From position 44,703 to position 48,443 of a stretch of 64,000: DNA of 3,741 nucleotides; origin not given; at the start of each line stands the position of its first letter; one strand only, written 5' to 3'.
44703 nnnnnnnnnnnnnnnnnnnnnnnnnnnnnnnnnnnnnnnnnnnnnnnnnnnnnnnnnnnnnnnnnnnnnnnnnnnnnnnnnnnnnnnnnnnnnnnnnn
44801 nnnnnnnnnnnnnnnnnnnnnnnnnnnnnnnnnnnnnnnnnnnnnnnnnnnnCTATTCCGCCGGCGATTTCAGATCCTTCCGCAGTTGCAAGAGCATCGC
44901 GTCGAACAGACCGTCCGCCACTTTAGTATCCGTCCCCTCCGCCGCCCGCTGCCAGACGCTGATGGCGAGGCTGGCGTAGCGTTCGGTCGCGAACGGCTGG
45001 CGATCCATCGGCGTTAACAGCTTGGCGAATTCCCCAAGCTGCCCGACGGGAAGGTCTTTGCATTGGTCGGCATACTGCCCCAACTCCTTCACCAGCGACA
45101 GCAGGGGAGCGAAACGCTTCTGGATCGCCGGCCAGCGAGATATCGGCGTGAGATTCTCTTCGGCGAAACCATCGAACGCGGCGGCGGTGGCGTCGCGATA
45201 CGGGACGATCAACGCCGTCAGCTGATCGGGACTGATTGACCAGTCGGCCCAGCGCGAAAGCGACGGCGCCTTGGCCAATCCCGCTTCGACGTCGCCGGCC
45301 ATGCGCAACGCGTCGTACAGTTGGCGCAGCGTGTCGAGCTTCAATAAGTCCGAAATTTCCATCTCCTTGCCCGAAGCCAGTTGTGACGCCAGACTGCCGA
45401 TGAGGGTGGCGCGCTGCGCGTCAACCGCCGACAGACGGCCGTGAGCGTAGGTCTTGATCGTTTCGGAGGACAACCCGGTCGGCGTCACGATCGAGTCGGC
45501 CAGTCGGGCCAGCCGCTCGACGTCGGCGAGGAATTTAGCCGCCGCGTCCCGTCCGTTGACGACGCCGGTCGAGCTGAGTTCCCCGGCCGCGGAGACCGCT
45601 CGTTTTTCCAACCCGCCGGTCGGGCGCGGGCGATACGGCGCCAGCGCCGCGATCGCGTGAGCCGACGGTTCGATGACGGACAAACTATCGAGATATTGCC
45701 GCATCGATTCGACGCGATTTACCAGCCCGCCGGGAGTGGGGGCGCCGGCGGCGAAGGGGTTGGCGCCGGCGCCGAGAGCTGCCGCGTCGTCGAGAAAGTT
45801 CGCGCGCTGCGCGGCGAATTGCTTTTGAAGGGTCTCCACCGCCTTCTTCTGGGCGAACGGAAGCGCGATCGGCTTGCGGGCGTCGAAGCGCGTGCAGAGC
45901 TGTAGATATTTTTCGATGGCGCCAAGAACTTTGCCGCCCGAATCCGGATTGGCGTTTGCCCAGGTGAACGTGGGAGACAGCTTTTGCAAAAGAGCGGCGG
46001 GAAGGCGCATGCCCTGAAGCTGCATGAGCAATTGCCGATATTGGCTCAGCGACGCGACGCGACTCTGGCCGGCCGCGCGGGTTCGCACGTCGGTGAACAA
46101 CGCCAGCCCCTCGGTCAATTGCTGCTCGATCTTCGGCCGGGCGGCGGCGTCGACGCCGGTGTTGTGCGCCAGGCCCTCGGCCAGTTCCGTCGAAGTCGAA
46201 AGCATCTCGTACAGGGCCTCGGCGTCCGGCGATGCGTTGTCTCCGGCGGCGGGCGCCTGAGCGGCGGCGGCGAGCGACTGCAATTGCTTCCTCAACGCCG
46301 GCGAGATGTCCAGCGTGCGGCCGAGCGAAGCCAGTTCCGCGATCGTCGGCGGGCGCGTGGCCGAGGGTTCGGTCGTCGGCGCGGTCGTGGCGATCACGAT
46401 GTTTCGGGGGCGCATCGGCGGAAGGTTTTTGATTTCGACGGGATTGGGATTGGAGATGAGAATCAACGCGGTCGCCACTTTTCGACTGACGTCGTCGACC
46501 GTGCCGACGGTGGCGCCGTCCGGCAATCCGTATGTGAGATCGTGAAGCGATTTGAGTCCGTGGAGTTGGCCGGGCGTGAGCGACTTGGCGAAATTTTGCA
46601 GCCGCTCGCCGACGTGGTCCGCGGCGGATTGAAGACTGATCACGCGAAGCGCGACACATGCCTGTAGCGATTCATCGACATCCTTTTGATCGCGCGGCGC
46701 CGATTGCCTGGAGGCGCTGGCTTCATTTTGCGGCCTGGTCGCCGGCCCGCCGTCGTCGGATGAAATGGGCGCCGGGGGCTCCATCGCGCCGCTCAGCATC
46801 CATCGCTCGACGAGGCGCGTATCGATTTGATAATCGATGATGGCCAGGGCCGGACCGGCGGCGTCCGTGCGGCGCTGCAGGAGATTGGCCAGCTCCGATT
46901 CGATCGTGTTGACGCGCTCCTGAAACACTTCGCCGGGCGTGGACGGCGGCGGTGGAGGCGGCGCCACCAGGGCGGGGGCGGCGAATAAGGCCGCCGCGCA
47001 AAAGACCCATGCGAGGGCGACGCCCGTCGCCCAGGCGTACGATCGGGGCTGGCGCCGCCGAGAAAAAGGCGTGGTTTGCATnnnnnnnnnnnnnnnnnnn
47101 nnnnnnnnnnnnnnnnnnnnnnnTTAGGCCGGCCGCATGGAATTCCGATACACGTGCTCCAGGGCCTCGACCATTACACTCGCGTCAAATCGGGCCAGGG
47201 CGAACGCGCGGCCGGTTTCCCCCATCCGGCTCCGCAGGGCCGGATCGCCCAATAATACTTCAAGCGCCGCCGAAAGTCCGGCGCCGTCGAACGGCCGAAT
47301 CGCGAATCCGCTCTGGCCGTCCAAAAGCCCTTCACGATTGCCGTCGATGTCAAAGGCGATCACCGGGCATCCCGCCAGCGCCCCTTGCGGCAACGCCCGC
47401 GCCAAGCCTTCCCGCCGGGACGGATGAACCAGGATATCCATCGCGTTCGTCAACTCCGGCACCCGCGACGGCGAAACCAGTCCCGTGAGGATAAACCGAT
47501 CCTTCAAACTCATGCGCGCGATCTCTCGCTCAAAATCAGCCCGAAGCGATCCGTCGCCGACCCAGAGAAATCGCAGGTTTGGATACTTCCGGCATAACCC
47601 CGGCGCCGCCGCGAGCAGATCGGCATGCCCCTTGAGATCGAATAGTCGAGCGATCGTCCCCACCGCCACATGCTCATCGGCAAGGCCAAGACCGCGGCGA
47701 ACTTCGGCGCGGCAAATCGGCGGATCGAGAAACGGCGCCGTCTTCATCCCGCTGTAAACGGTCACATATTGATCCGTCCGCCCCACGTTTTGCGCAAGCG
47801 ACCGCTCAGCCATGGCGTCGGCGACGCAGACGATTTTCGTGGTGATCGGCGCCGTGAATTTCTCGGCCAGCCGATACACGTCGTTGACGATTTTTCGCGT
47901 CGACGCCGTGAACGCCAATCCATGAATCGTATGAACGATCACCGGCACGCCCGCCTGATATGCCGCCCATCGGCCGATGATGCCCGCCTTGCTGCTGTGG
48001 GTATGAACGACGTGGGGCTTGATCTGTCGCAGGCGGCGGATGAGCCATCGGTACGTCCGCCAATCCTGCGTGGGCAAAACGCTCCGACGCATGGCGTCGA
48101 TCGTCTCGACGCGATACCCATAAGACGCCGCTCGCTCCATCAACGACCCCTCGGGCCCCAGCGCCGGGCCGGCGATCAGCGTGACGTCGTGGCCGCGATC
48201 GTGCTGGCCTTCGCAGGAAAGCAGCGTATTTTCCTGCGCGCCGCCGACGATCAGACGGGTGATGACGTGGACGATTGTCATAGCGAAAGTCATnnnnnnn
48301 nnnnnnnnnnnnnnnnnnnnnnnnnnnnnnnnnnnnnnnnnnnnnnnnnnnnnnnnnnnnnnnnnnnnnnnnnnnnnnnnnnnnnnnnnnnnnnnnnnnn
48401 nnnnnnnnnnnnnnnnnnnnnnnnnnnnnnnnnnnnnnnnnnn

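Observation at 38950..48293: Glycan-related locus with uncharacterised core components and an embedded PIN toxin-antitoxin pair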

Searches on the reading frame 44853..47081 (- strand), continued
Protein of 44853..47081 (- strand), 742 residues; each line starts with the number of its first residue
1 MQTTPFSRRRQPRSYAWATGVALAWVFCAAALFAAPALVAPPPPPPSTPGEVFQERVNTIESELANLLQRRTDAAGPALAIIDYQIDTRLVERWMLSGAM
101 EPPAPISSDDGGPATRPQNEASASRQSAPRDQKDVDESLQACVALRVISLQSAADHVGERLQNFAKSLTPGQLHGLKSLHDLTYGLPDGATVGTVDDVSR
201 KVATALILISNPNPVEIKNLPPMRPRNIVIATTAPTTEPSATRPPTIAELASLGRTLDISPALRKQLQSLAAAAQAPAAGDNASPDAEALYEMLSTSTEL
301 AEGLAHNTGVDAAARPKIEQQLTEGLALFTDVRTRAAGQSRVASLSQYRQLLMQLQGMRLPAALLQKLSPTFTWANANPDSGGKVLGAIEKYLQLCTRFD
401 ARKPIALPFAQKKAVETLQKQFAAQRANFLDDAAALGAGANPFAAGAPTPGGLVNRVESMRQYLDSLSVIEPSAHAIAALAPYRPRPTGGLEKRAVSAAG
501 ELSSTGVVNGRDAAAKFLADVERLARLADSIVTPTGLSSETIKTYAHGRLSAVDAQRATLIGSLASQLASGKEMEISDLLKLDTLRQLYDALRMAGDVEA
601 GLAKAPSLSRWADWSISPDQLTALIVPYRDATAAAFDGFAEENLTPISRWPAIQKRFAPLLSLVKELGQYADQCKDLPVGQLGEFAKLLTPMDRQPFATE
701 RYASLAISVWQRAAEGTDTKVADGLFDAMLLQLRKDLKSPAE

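Call 95: search_protein_families(library=ncbifam, proteins=[L023:11032-11697:+, L033:2346-3020:+, L023:11742-12494:-, L023:7744-8907:+], max_evalue=0.001)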
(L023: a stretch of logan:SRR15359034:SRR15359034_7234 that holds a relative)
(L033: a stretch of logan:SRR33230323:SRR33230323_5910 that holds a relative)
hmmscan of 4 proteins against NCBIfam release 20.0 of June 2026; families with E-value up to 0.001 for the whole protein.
L023:11032-11697:+ (221 aa): 5 families
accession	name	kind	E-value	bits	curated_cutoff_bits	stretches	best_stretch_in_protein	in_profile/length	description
TIGR04001.1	thiol_BshB1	equivalog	2.5e-54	184.4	182.5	1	3-213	4-225/226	bacillithiol biosynthesis deacetylase BshB1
TIGR03445.1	mycothiol_MshB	equivalog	3.7e-11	43.4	224.35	2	80-145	110-174/284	N-acetyl-1-D-myo-inositol-2-amino-2-deoxy-alpha-D-glucopyranoside deacetylase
TIGR04000.1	thiol_BshB2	equivalog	8.9e-11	41.8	195.25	1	4-179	4-186/217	bacillithiol biosynthesis deacetylase BshB2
TIGR03446.1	mycothiol_Mca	equivalog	4.6e-07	29.7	277.15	1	4-149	4-179/283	mycothiol conjugate amidase Mca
NF002557.0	PRK02122.1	subfamily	4.1e-06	25.2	384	1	4-40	374-410/653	glucosamine-6-phosphate deaminase-like protein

L033:2346-3020:+ (224 aa): 5 families
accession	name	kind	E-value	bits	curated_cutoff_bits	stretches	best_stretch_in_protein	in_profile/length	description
TIGR04001.1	thiol_BshB1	equivalog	2.7e-52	177.7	182.5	1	3-216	3-225/226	bacillithiol biosynthesis deacetylase BshB1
TIGR04000.1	thiol_BshB2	equivalog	6.6e-10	39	195.25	1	4-179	3-185/217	bacillithiol biosynthesis deacetylase BshB2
NF002557.0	PRK02122.1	subfamily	1.3e-08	33.4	384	1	4-41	373-410/653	glucosamine-6-phosphate deaminase-like protein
TIGR03445.1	mycothiol_MshB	equivalog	3.6e-08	33.6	224.35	0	6-42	2-38/284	N-acetyl-1-D-myo-inositol-2-amino-2-deoxy-alpha-D-glucopyranoside deacetylase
TIGR03446.1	mycothiol_Mca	equivalog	3e-06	27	277.15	0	4-70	3-81/283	mycothiol conjugate amidase Mca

L023:11742-12494:- (250 aa): 12 families
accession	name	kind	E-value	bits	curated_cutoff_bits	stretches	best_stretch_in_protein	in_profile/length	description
NF041820.1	daptide_MTase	equivalog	3.8e-21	75.7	175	1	34-229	35-229/243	daptide-type RiPP biosynthesis methyltransferase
NF043040.1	corrin_prot_MT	hypoth_equivalog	6.9e-12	45.2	180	1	39-137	45-147/216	corrinoid protein-associated methyltransferase CpaM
NF041650.1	nod_mtase_NodS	equivalog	6.4e-09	35.8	300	1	29-149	32-151/190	nodulation methyltransferase NodS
NF047649.1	MTase_UXPK_star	exception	3.9e-07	29.4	460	1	40-137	82-181/283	methyltransferase/UXPK-star double selenoprotein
NF041537.1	ArsM_AhpD_UU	exception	2.2e-06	26.7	510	1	53-137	97-180/345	arsenite methyltransferase/AhpD domain selenoprotein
NF045667.1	MTase_DVU1556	equivalog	4.4e-06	26.3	155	1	41-137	28-119/213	DVU_1556 family methyltransferase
TIGR01934.1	MenG_MenH_UbiE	subfamily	7.9e-06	25.3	158.35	1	39-136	43-140/223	ubiquinone/menaquinone biosynthesis methyltransferase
TIGR01983.1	UbiG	equivalog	3.7e-05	23.2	102.95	1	40-137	54-151/228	bifunctional 2-polyprenyl-6-hydroxyphenol methylase/3-demethylubiquinol 3-O-methyltransferase UbiG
NF001244.0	PRK00216.1-5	equivalog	4.9e-05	22.7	216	1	39-136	52-152/236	bifunctional demethylmenaquinone methyltransferase/2-methoxy-6-polyprenyl-1,4-benzoquinol methylase UbiE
NF050150.1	RiPP_MTase_ApyS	equivalog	0.00018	20.9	400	1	35-82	141-190/323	RiPP biosynthesis methyltransferase ApyS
NF041536.1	ArsM_DUF2284_UU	exception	0.0003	19.2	575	1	40-136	81-179/459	arsenite methyltransferase/DUF2284 domain selenoprotein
TIGR04345.1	ovoA_Cterm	equivalog_domain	0.00081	19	170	0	29-97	35-102/242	putative 4-mercaptohistidine N1-methyltransferase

L023:7744-8907:+ (387 aa): 34 families (the best 25 are shown)
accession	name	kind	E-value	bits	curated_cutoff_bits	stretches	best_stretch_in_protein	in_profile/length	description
TIGR03088.1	stp2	hypoth_equivalog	1.2e-42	146.3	409.05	1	3-380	4-372/374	TIGR03088 family PEP-CTERM/XrtA system glycosyltransferase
TIGR04063.1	stp3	hypoth_equivalog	6.3e-32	110.9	442.05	1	25-382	26-396/397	TIGR04063 family PEP-CTERM/XrtA system glycosyltransferase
NF038229.1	Glyco4_Geo_Pelo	equivalog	4.6e-24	85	400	1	79-382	46-337/338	GPMC system family 4 glycosyltransferase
NF041876.1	EPS_EpsE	equivalog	1.7e-22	80.3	400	1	204-371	214-386/389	exopolysaccharide biosynthesis GT4 family glycosyltransferase EpsE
TIGR03449.1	mycothiol_MshA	equivalog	6.2e-22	78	462.5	1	87-382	101-404/406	D-inositol-3-phosphate glycosyltransferase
TIGR03999.1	thiol_BshA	equivalog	4.6e-21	75.2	273.7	1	80-382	76-374/375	N-acetyl-alpha-D-glucosaminyl L-malate synthase BshA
TIGR02149.1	glgA_Coryne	subfamily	2.4e-17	63.2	302.4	1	85-381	79-390/391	glycogen synthase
NF011726.0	PRK15179.1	equivalog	2.8e-17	62.3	733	1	69-376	381-689/694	Vi polysaccharide biosynthesis protein TviE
NF049988.1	MGlcDAGSynMgs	equivalog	7.2e-17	61.8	400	1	22-385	24-391/398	alpha-monoglucosyldiacylglycerol synthase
TIGR04047.1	MSMEG_0565_glyc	hypoth_equivalog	1.4e-16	60.6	259.85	1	23-350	22-345/373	MSMEG_0565 family glycosyltransferase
NF047684.1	TeichurnBiosyTuaC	equivalog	8.6e-16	57.8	550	1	85-382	105-390/391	teichuronic acid biosynthesis protein TuaC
NF012034.0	PRK15490.1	equivalog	2.6e-14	52.5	813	1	189-332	382-524/578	Vi polysaccharide biosynthesis glycosyltransferase TviE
NF038298.1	EPS_HpsO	equivalog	1.7e-13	50.1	575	1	194-381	191-387/388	hormogonium polysaccharide biosynthesis glycosyltransferase HpsO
TIGR04157.1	glyco_rSAM_CFB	subfamily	4.8e-13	48.9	400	1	140-378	163-406/406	TIGR04157 family glycosyltransferase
NF007640.0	PRK10307.1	subfamily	2.3e-12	46.5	276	1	128-380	153-406/411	WcaI family glycosyltransferase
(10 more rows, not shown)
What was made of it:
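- On Bacillithiol or mycothiol first steps (GT4 as BshA/MshA): The partner in relatives is BshB1-like: 184.4 and 177.7 bits against a cut-off of 182.5 (call 95).
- It scores 184.4 and 177.7 bits on BshB1, whose cut-off is 182.5 (call 95).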

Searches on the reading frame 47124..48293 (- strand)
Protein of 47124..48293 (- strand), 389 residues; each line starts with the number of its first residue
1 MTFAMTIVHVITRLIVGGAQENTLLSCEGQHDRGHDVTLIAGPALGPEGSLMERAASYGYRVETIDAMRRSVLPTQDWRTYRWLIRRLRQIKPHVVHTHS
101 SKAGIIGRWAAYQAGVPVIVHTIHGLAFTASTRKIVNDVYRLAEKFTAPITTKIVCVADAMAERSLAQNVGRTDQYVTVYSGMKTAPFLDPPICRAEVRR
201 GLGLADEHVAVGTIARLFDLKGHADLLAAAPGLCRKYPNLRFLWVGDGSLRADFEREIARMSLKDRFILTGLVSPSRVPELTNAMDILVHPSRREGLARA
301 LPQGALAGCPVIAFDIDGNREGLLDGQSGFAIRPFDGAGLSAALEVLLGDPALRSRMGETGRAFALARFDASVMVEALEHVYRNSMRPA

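Call 3: search_protein_families(library=pfam, proteins=[window:47124-48293:-], max_evalue=0.01)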
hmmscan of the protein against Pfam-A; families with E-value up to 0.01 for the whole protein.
window:47124-48293:- (389 aa): 6 families
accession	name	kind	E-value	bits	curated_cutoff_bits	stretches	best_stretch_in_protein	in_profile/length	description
PF00534.26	Glycos_transf_1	-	1.8e-26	93.1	26.4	1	197-363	4-171/172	Glycosyl transferases group 1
PF13692.12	Glyco_trans_1_4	-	2.1e-24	86.8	27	1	211-350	4-142/142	Glycosyl transferases group 1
PF13579.12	Glyco_trans_4_4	-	1.6e-20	74.5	29.7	1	17-177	1-153/158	Glycosyl transferase 4-like domain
PF13439.12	Glyco_transf_4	-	1.8e-18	67.6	28.5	1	16-181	1-164/170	Glycosyltransferase Family 4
PF13477.12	Glyco_trans_4_2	-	3.3e-10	40.7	23.4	1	27-154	17-135/139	Glycosyl transferase 4-like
PF13524.12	Glyco_trans_1_2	-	0.00038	20.9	25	1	241-378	16-142/144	Glycosyl transferase-like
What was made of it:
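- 47124..48293 (-): Cytoplasmic GT4 retaining-type glycosyltransferase. It is highly conserved (62-75% identity) wherever it precedes a homologue of the 742-aa protein. Pfam Glycos_transf_1 plus Glyco_trans_4_4 (call 3).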

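Call 7: search_protein_families(library=ncbifam, proteins=[window:47124-48293:-], max_evalue=1)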
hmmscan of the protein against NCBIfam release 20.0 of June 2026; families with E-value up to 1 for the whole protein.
window:47124-48293:- (389 aa): 35 families (the best 25 are shown)
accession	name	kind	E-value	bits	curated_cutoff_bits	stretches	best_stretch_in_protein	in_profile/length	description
TIGR03088.1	stp2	hypoth_equivalog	1.3e-42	146.2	409.05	1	6-385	3-373/374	TIGR03088 family PEP-CTERM/XrtA system glycosyltransferase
TIGR04063.1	stp3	hypoth_equivalog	3.9e-26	91.9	442.05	1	29-384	26-394/397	TIGR04063 family PEP-CTERM/XrtA system glycosyltransferase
NF041876.1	EPS_EpsE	equivalog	3.9e-20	72.5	400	1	207-377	213-388/389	exopolysaccharide biosynthesis GT4 family glycosyltransferase EpsE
NF038229.1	Glyco4_Geo_Pelo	equivalog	2.2e-19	69.7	400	1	84-385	47-336/338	GPMC system family 4 glycosyltransferase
TIGR03449.1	mycothiol_MshA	equivalog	1.3e-18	67.1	462.5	1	90-386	100-404/406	D-inositol-3-phosphate glycosyltransferase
NF011726.0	PRK15179.1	equivalog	2.4e-15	55.9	733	1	73-374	381-683/694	Vi polysaccharide biosynthesis protein TviE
TIGR03999.1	thiol_BshA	equivalog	2.2e-13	49.9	273.7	1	117-386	114-374/375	N-acetyl-alpha-D-glucosaminyl L-malate synthase BshA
TIGR04047.1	MSMEG_0565_glyc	hypoth_equivalog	4.6e-13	49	259.85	1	27-365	22-355/373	MSMEG_0565 family glycosyltransferase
NF047684.1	TeichurnBiosyTuaC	equivalog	7.3e-13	48.2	550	1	89-385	105-389/391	teichuronic acid biosynthesis protein TuaC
TIGR02149.1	glgA_Coryne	subfamily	5.6e-11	42.2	302.4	1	94-384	85-389/391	glycogen synthase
NF012034.0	PRK15490.1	equivalog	1.2e-10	40.5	813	1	204-339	394-527/578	Vi polysaccharide biosynthesis glycosyltransferase TviE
NF007640.0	PRK10307.1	subfamily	2.9e-10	39.6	276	1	138-381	159-403/411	WcaI family glycosyltransferase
NF038298.1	EPS_HpsO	equivalog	9.1e-10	37.8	575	1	192-294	185-285/388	hormogonium polysaccharide biosynthesis glycosyltransferase HpsO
NF049988.1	MGlcDAGSynMgs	equivalog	1.3e-09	37.9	400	1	28-300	26-305/398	alpha-monoglucosyldiacylglycerol synthase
NF038295.1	EPS_HpsP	equivalog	1.5e-08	34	550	1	196-384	195-386/388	hormogonium polysaccharide biosynthesis glycosyltransferase HpsP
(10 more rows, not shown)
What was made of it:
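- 47124..48293 (-): Best NCBIfam match is TIGR03088 at 146 bits, below its cut-off of 409 (call 7).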

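Call 30: search_solved_structures(query=window:47124-48293:-, max_evalue=0.00001)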
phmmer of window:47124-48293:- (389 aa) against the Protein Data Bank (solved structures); distinct sequences matched with E-value up to 0.00001: 21.
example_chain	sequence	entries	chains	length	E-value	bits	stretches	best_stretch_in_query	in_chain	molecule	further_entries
8dqd_A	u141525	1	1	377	6.8e-21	77.9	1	31-384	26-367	N, N'-diacetylbacillosaminyl-diphospho-undecaprenol alpha-1,3-N-acetylgalactosaminyltransf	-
8dvw_A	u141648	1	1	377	2.3e-20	76.2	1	31-384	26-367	N, N'-diacetylbacillosaminyl-diphospho-undecaprenol alpha-1,3-N-acetylgalactosaminyltransf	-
8dvz_A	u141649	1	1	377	7.8e-20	74.4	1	31-384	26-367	N, N'-diacetylbacillosaminyl-diphospho-undecaprenol alpha-1,3-N-acetylgalactosaminyltransf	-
4n9w_A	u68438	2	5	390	7.7e-15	58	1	15-383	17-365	GDP-mannose-dependent alpha-(1-2)-phosphatidylinositol mannosyltransferase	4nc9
4xso_B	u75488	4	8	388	8.3e-15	57.9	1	95-374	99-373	Alr3699 protein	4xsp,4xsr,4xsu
2gej_A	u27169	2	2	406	9.2e-15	57.7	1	15-383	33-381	PHOSPHATIDYLINOSITOL MANNOSYLTRANSFERASE (PimA)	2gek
5i45_A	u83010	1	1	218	3.1e-13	52.7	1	210-383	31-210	Glycosyl transferases group 1 family protein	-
3okc_A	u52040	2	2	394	3.6e-10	42.6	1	181-385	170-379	GDP-mannose-dependent alpha-(1-6)-phosphatidylinositol monomannoside mannosyltransferase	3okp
3oka_A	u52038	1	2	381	4.6e-10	42.3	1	181-384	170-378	GDP-mannose-dependent alpha-(1-6)-phosphatidylinositol monomannoside mannosyltransferase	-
3c4q_A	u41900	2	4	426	2.1e-09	40.1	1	68-365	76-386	Predicted glycosyltransferases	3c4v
3c48_A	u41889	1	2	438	2.3e-09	40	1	68-365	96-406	Predicted glycosyltransferases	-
8b5s_B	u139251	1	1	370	2.7e-09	39.7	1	193-365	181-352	UDP-glucose:(Heptosyl) LPS alpha 1,3-glucosyltransferase WaaG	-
8b5q_A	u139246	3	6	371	2.7e-09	39.7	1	193-365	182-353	UDP-glucose:(Heptosyl) LPS alpha 1,3-glucosyltransferase WaaG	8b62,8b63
8b5s_A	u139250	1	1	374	2.8e-09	39.7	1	193-365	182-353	UDP-glucose:(Heptosyl) LPS alpha 1,3-glucosyltransferase WaaG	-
6kih_A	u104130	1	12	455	2.9e-09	39.6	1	95-383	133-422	Tll1590 protein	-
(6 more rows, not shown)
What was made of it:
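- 47124..48293 (-): PDB matches are PglA (E 7e-21) and PimA (call 30).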

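Call 83: list_cluster_members(proteins=[window:47124-48293:-, window:40691-41950:-, window:38950-40602:+, window:37606-38742:+, window:44304-44726:-, window:44068-44307:-])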
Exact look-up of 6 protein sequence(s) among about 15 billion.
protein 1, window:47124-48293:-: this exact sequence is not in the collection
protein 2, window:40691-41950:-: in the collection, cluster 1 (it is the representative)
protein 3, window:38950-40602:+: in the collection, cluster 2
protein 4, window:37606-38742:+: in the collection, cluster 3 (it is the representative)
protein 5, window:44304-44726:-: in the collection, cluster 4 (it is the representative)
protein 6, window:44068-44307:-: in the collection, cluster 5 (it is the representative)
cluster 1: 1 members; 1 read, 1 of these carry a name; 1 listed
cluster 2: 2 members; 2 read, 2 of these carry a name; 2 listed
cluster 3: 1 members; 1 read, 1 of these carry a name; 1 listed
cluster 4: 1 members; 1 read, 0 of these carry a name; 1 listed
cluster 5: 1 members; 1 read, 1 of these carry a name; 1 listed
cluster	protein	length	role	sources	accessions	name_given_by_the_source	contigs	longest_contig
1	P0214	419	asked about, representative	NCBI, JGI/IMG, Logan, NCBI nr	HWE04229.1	MAG TPA: glycosyltransferase family 4 protein [Tepidisphaeraceae bacterium] | glycosyltransferase involved in cell wall biosynthesis | glycosyltransferase family 4 protein [Tepidisphaeraceae bacterium]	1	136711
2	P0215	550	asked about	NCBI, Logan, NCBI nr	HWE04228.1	MAG TPA: cellulase family glycosylhydrolase [Tepidisphaeraceae bacterium] | cellulase family glycosylhydrolase [Tepidisphaeraceae bacterium]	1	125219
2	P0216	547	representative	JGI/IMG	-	hypothetical protein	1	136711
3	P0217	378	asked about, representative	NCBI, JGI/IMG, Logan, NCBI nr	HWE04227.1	MAG TPA: hypothetical protein VG326_17610 [Tepidisphaeraceae bacterium] | hypothetical protein | hypothetical protein [Tepidisphaeraceae bacterium]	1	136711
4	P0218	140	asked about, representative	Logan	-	-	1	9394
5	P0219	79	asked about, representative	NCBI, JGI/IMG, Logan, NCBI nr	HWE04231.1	MAG TPA: hypothetical protein VG326_17630 [Tepidisphaeraceae bacterium] | predicted transcriptional regulator | hypothetical protein [Tepidisphaeraceae bacterium]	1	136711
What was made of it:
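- Checked: NCBI names it a family 4 glycosyltransferase (call 83). Both gene models, 140 aa and 79 aa, exist in public gene calls (call 83).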
